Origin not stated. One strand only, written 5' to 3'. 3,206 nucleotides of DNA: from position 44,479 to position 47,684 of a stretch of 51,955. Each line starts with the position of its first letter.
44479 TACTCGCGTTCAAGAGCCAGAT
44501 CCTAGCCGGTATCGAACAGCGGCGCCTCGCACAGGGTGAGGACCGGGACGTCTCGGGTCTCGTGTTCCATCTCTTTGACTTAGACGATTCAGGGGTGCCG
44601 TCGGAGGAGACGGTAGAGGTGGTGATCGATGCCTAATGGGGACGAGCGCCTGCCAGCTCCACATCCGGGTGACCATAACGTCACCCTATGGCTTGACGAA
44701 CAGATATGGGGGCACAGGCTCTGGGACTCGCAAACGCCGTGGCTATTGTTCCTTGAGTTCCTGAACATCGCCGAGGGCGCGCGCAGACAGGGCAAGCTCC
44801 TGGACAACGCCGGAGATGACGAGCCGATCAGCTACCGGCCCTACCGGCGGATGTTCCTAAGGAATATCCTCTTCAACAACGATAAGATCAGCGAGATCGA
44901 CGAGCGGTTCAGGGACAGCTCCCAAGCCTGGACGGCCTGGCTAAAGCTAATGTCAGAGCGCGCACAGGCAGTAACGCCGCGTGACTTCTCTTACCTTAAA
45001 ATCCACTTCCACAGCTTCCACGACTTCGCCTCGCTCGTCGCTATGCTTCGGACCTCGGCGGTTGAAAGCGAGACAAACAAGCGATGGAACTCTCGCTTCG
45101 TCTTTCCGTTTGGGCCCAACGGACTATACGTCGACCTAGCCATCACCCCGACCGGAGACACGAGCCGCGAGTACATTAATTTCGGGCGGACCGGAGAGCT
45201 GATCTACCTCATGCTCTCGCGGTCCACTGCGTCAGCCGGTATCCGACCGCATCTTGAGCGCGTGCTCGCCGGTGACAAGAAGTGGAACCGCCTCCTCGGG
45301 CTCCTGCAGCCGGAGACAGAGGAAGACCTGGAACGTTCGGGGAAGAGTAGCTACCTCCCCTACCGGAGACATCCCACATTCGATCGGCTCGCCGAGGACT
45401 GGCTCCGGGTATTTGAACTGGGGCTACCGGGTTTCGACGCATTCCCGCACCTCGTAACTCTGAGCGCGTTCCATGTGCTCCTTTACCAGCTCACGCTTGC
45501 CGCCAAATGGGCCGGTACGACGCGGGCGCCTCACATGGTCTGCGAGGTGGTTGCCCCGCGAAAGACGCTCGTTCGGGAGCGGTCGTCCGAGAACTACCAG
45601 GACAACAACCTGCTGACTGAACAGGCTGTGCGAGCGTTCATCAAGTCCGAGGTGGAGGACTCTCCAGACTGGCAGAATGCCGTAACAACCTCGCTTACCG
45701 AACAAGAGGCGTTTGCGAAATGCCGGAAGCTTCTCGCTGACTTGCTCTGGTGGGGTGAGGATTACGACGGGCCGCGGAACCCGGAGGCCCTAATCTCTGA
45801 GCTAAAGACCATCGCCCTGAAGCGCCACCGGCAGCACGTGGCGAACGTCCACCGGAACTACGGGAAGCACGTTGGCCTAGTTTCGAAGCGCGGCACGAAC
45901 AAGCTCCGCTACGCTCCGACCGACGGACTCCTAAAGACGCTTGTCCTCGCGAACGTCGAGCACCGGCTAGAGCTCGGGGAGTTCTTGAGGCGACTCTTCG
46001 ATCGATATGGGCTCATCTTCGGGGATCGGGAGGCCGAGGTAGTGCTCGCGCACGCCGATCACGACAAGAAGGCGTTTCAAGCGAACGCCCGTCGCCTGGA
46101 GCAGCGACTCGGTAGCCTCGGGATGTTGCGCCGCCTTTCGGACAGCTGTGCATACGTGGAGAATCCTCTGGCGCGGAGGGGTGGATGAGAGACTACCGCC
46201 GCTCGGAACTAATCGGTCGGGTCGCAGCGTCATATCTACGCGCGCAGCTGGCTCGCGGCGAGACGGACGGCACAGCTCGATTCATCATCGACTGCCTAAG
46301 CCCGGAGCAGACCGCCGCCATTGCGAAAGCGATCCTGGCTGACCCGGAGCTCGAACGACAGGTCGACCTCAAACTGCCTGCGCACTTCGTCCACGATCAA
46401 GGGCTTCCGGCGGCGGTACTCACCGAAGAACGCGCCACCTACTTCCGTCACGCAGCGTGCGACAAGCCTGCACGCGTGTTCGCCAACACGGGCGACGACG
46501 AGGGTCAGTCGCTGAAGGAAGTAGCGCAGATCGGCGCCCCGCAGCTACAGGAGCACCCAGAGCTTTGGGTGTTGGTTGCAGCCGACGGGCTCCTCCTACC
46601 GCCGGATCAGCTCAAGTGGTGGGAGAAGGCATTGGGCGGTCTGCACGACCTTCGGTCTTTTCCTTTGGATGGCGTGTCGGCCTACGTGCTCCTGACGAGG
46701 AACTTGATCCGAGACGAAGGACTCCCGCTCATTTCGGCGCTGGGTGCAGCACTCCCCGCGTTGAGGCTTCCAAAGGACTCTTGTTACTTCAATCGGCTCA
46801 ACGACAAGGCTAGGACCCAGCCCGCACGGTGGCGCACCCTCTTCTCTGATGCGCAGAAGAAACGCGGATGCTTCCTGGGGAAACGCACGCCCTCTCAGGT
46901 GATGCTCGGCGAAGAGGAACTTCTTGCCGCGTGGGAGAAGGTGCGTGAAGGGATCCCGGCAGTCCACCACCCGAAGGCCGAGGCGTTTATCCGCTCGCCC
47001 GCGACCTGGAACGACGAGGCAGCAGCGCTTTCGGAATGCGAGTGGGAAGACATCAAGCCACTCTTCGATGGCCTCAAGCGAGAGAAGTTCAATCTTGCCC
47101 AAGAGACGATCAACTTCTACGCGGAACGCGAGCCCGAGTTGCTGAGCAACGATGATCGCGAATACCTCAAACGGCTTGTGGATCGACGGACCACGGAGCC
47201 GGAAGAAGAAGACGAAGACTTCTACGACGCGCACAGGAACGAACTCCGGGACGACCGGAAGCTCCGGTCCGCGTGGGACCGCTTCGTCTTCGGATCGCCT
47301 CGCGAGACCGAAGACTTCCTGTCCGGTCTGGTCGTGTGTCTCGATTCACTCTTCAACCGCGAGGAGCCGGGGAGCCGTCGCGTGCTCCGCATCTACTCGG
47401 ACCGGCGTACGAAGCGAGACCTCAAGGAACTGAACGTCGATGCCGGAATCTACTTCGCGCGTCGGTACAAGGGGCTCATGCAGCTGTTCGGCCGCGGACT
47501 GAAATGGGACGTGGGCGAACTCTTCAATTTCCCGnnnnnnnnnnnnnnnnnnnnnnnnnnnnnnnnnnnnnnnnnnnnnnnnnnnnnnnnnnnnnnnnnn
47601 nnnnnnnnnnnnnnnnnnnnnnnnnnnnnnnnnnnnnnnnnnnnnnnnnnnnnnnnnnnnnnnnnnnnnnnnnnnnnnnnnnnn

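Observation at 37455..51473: SspBCD-like phosphorothioation module lacking SspA, fused in one gene string to a DptFGH/SspFGH-like restriction trio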

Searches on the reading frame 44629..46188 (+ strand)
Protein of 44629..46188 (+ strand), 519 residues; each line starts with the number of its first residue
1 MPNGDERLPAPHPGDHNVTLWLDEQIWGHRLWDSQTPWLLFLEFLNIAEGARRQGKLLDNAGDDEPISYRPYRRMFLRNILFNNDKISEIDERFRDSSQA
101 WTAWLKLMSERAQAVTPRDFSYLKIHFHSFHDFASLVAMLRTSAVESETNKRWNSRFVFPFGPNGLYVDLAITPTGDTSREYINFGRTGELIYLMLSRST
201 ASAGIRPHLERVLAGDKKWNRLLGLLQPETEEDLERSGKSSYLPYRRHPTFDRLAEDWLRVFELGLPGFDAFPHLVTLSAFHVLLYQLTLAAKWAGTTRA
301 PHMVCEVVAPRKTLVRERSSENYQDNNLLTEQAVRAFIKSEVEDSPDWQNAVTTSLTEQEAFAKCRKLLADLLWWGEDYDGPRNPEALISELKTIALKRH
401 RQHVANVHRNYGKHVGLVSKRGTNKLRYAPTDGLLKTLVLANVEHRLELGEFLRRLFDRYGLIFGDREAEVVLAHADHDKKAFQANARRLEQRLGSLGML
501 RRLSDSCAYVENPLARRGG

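Call 4: search_protein_families(library=pfam, proteins=[window:44629-46188:+], max_evalue=0.01)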
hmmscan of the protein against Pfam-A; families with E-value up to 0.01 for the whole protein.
window:44629-46188:+ (519 aa): 0 families

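Call 5: search_protein_families(library=padloc, proteins=[window:44629-46188:+], max_evalue=0.01)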
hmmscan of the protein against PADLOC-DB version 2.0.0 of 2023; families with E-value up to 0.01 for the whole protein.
window:44629-46188:+ (519 aa): 5 families
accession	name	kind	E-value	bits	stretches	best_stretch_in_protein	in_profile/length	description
PDLC02799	SspG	-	1.3e-190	632.7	1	17-514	3-498/498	SspG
PDLC02802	SspG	-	5e-139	462.4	1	18-513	3-518/519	SspG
PDLC02800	SspG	-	9.6e-46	154.8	1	24-513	3-475/476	SspG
PDLC02801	SspG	-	7.4e-14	49.1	2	416-514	430-532/533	SspG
PDLC04139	mad7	-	0.00023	18.3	1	445-507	434-497/504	mads_7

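Call 6: search_protein_families(library=ncbifam, proteins=[window:44629-46188:+], max_evalue=0.01)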
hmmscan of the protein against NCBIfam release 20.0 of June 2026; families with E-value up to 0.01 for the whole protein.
window:44629-46188:+ (519 aa): 1 family
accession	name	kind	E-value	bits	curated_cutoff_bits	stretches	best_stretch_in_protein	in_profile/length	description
NF047733.1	antiphage_MADS7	equivalog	2.7e-10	39.9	410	1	393-507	396-520/529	methylation-associated defense system protein MAD7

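Call 50: search_protein_families(library=pfam, proteins=[window:44629-46188:+], max_evalue=1)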
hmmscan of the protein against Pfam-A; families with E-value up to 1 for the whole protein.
window:44629-46188:+ (519 aa): 0 families

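Call 51: find_homologous_proteins(query=window:44629-46188:+, max_evalue=0.00001)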
Query window:44629-46188:+ (519 aa): 1353 proteins with E <= 0.00001 among 8000 candidates; the best 120 are listed.
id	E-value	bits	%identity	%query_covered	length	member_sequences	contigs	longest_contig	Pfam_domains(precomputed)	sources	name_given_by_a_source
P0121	0.0e+0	1202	100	100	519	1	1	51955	PF26611.1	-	-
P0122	1.2e-279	946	77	100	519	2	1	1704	PF26611.1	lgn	-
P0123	1.2e-270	917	76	98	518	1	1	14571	PF26611.1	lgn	-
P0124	4.1e-270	915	76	98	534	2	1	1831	PF26611.1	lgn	-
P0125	3.0e-267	906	75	99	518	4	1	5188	PF26611.1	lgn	-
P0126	1.8e-261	886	74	100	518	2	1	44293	PF26611.1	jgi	jgi:hypothetical protein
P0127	9.7e-240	815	68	100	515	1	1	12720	-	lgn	-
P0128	1.6e-217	741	64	98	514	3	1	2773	PF26611.1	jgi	jgi:hypothetical protein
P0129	1.8e-217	741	64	100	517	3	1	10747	PF26611.1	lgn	-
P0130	1.2e-215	735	63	98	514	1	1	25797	PF26611.1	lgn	-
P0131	4.2e-215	733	61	100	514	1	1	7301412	PF26611.1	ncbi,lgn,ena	-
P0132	1.5e-214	732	62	98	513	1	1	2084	PF26611.1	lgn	-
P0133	4.0e-214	730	63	98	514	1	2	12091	PF26611.1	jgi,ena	-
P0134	1.1e-212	726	61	100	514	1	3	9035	PF26611.1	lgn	-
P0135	2.2e-212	724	62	98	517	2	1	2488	PF26611.1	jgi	jgi:hypothetical protein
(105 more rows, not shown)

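Call 61: predict_structure(alignment_id=A2)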
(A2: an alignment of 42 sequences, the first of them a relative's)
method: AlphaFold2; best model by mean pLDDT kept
length: 519 residues; sequences in the alignment: 42
mean_pLDDT: 86.1   pTM: 0.88
mean pLDDT of the five models: 86.1, 84.1, 82.1, 79.7, 76.8
residues with pLDDT >= 90: 282; 70-90: 176; 50-70: 43; < 50: 18
segments of 3 or more residues with pLDDT < 50: 146-157, 182-186
pLDDT, mean of each block of 10 residues (from residue 1): 71 79 86 76 87 85 61 85 88 94 95 87 93 90 54 46 78 74 54 91 93 85 85 62 87 96 87 93 94 89 91 92 95 95 96 95 96 90 95 93 85 93 90 97 94 97 96 91 96 95 85 74
secondary structure, 60 per line:
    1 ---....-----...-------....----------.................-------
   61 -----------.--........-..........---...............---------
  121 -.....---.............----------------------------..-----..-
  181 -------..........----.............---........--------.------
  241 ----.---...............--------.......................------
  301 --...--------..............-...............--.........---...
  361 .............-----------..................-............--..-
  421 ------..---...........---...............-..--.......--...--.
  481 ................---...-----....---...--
elements in order: H23-26 H37-53 H75-82 H84-93 H97-111 H122-126 H130-142 H188-197 H202-214 H218-225 H249-263 H272-294 E303-305 H314-327 H329-343 H346-354 H358-373 H385-402 H404-415 H432-442 E446-448 H449-460 H466-472 H480-496 E500-502 E508-511

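Call 64: fold_search(model_id=the predicted structure, library=pdb)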
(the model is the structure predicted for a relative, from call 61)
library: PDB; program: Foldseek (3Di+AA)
matches with E <= 10: 97; with E <= 0.001: 0
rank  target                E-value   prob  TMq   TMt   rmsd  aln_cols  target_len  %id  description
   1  2hsb                  5.6e-01  0.15  0.09  0.25  18.0       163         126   11  Crystal structure of a hepn domain containing protein (af_0298) from archaeoglobus fulgidus at 1.95 A resolution (released 2006-08-15)
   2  6r38                  1.4e+00  0.04  0.10  0.13  22.9       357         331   11  T. brucei FPPS in complex with 2-(2,5-dichlorobenzo[b]thiophen-3-yl)acetic acid (released 2020-04-08)
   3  6qd6_F                1.5e+00  0.04  0.09  0.10  23.9       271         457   12  Molecular scaffolds expand the nanobody toolkit for cryo-EM applications: crystal structure of Mb-cHopQ-Nb207 (released 2019-12-18)
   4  5qth                  1.6e+00  0.04  0.09  0.12  21.2       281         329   11  T. brucei FPPS in complex with CID 2799882 (released 2020-10-07)
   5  7nyw_F                1.9e+00  0.16  0.11  0.25  16.6       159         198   16  Cryo-EM structure of the MukBEF-MatP-DNA head module (released 2021-07-07)
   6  6uuj_E                2.0e+00  0.06  0.08  0.22  25.0       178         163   14  Structure of PE5-PPE4-EspG3 complex from the type VII (ESX-3) secretion system, space group P212121 (released 2020-01-29)
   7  2ogd_A                2.1e+00  0.06  0.09  0.12  18.8       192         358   14  T. Brucei Farnesyl Diphosphate Synthase Complexed with Bisphosphonate BPH-527 (released 2007-10-02)
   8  4cwm_A                2.2e+00  0.06  0.09  0.14  19.0       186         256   12  High-glycosylation crystal structure of the bifunctional endonuclease (AtBFN2) from Arabidopsis thaliana (released 2014-07-23)
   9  7xbd_A                2.3e+00  0.04  0.12  0.18  22.1       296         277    8  Cryo-EM structure of human galanin receptor 2 (released 2022-07-13)
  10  9wfa                  2.5e+00  0.05  0.11  0.20  20.2       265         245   12  Cryo-EM structure of psXR (released 2026-03-18)
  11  7nyh_H                2.6e+00  0.05  0.09  0.15  20.4       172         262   12  Respiratory complex I from Escherichia coli - focused refinement of membrane arm (released 2021-08-18)
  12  8b9x_A                2.7e+00  0.06  0.11  0.18  21.3       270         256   11  Chimeric protein of human UFM1 E3 ligase, UFL1, and DDRGK1 (released 2023-10-25)
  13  4rxd_A                3.0e+00  0.03  0.09  0.12  22.2       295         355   11  T. Brucei Farnesyl Diphosphate Synthase Complexed with Risedronate (released 2015-04-15)
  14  2i19_B                3.0e+00  0.03  0.09  0.12  22.3       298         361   12  T. Brucei farnesyl diphosphate synthase complexed with bisphosphonate (released 2006-10-17)
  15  2i19_A                3.3e+00  0.02  0.10  0.13  23.1       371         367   12  T. Brucei farnesyl diphosphate synthase complexed with bisphosphonate (released 2006-10-17)
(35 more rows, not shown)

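Call 83: search_solved_structures(query=A2, max_evalue=1)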
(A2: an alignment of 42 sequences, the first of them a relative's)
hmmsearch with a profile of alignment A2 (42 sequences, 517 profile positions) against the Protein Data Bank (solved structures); distinct sequences matched with E-value up to 1: 1.
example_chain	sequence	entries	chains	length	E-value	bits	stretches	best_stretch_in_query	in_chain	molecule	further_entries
2hz8_A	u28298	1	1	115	0.57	11.8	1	283-369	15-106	De novo designed diiron protein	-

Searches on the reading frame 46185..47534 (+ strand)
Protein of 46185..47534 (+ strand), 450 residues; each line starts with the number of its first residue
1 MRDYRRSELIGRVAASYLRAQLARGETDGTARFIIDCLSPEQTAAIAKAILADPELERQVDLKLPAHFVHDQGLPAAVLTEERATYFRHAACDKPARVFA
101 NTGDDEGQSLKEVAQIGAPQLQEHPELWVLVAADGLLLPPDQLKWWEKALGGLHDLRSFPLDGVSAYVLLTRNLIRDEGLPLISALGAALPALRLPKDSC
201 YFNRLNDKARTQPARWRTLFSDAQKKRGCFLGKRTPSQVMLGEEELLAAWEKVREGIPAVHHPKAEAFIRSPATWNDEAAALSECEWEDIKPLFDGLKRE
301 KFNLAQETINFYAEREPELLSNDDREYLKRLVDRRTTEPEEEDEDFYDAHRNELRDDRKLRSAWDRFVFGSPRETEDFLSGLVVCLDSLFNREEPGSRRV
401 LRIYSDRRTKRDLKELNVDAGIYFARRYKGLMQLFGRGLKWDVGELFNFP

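Call 50: search_protein_families(library=pfam, proteins=[window:46185-47534:+], max_evalue=1)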
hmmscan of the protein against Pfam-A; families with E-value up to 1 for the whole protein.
window:46185-47534:+ (450 aa): 1 family
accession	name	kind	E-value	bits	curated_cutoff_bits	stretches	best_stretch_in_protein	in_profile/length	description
PF07240.16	Turandot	-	0.35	11.3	27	0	300-334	6-41/80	Stress-inducible humoral factor Turandot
